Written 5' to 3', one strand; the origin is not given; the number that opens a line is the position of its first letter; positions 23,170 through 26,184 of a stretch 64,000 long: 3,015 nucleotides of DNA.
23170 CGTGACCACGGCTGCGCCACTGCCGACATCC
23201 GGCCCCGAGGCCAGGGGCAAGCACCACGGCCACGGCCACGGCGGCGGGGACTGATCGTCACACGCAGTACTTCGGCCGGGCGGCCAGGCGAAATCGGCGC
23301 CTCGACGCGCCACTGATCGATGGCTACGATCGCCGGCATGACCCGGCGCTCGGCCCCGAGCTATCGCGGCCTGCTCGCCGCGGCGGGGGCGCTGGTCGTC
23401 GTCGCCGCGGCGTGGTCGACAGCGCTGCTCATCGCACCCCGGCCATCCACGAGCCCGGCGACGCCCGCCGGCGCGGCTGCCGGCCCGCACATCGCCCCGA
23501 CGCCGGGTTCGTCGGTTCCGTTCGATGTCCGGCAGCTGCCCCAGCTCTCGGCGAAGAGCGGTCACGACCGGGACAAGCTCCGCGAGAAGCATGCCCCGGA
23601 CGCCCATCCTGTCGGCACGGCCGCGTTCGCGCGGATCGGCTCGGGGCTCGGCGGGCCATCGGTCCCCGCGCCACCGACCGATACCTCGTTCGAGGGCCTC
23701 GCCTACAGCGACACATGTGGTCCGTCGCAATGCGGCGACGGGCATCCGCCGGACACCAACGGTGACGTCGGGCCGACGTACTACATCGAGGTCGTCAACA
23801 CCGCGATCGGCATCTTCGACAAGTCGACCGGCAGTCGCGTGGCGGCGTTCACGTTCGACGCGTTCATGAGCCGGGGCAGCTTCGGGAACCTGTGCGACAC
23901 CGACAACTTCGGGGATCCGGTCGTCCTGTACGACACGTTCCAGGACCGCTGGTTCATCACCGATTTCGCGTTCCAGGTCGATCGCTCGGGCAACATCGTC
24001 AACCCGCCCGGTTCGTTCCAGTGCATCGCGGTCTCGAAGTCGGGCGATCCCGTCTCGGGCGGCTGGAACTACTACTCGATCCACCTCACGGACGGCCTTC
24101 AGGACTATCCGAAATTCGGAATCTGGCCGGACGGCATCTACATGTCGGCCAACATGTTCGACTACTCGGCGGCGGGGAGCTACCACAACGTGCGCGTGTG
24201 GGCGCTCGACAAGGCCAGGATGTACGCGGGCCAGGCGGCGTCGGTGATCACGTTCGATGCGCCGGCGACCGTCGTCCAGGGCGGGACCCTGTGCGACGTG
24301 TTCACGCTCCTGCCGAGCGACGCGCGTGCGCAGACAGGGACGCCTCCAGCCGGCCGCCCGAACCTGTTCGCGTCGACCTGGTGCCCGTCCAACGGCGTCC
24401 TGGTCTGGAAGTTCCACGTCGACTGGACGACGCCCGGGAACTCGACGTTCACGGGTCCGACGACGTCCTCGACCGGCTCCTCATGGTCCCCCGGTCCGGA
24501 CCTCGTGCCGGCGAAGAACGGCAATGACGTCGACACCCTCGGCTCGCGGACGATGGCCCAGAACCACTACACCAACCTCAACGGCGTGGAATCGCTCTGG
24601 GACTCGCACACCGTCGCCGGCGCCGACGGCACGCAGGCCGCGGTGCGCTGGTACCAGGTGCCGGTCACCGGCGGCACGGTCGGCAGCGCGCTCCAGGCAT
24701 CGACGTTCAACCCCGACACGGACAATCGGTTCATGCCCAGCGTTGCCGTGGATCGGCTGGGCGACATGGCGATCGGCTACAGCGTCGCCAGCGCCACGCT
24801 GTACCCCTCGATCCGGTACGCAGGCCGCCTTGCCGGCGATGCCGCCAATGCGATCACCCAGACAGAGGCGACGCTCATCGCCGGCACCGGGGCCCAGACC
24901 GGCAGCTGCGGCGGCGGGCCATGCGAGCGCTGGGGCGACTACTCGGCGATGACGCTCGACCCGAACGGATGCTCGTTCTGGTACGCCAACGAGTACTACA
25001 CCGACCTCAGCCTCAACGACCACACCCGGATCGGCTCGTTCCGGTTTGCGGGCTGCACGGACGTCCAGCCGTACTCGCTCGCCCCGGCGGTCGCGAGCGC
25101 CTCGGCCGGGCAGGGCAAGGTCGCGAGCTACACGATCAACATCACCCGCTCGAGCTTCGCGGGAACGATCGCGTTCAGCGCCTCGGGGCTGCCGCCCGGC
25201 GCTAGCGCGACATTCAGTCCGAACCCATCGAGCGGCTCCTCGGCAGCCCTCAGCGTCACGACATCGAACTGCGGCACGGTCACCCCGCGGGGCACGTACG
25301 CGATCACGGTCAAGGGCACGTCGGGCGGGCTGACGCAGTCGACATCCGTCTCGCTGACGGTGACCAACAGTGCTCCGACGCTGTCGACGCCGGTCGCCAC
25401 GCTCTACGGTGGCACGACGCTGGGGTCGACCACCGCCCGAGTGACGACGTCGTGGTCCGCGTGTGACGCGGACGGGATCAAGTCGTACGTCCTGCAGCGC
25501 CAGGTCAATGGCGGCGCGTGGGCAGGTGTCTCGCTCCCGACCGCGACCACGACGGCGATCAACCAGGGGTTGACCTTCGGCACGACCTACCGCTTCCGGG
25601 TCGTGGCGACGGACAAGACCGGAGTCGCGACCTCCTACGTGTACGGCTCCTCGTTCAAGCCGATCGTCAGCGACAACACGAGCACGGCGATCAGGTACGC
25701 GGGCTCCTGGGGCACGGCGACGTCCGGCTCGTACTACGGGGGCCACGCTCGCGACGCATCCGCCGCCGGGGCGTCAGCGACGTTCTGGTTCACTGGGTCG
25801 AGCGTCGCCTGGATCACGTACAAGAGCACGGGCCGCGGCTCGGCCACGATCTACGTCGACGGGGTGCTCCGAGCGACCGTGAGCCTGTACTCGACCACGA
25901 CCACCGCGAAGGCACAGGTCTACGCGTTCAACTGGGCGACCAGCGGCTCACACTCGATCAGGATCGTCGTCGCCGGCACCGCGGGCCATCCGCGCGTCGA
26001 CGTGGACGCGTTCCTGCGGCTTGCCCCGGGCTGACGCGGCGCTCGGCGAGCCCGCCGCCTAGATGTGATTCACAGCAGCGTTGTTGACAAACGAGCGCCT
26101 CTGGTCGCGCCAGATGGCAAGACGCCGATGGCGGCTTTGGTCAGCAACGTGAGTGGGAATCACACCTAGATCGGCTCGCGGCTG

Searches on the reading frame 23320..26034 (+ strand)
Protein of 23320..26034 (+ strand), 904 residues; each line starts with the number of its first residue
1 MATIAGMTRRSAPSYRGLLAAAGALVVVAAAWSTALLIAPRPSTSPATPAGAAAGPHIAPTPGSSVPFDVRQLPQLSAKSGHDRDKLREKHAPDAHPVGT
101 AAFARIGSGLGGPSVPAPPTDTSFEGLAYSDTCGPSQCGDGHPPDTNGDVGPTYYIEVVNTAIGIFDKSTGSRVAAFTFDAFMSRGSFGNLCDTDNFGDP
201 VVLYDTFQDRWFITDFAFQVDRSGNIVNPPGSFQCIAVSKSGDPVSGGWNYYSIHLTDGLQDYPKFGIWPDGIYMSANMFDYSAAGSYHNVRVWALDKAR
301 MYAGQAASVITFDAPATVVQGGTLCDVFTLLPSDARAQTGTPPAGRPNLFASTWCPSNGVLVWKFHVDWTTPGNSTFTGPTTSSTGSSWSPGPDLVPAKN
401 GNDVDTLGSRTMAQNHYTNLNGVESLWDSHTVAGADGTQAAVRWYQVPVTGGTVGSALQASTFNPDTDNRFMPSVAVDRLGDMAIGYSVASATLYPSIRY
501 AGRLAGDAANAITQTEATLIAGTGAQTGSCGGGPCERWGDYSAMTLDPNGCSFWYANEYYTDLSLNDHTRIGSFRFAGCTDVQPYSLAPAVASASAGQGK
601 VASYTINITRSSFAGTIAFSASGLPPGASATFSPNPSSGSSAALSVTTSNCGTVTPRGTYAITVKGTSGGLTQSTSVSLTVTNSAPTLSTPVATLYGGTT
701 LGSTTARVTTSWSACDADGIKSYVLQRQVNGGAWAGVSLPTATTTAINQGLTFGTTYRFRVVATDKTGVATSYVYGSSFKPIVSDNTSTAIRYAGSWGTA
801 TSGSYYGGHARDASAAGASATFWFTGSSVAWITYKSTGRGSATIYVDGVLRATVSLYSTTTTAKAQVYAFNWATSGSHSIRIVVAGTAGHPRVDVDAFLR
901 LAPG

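Call 16: search_protein_families(library=pfam, proteins=[window:23320-26034:+], max_evalue=0.01)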
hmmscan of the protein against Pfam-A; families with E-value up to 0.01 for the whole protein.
window:23320-26034:+ (904 aa): 3 families
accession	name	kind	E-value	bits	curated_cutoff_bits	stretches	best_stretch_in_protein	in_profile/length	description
PF19410.4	DUF5980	-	0.00061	20.6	27.1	1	596-683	5-95/97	Family of unknown function (DUF5980)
PF17996.7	CE2_N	-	0.0031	18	27.9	1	812-885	14-83/108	Carbohydrate esterase 2 N-terminal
PF00041.27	fn3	-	0.0075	16.9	25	1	704-768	12-73/84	Fibronectin type III domain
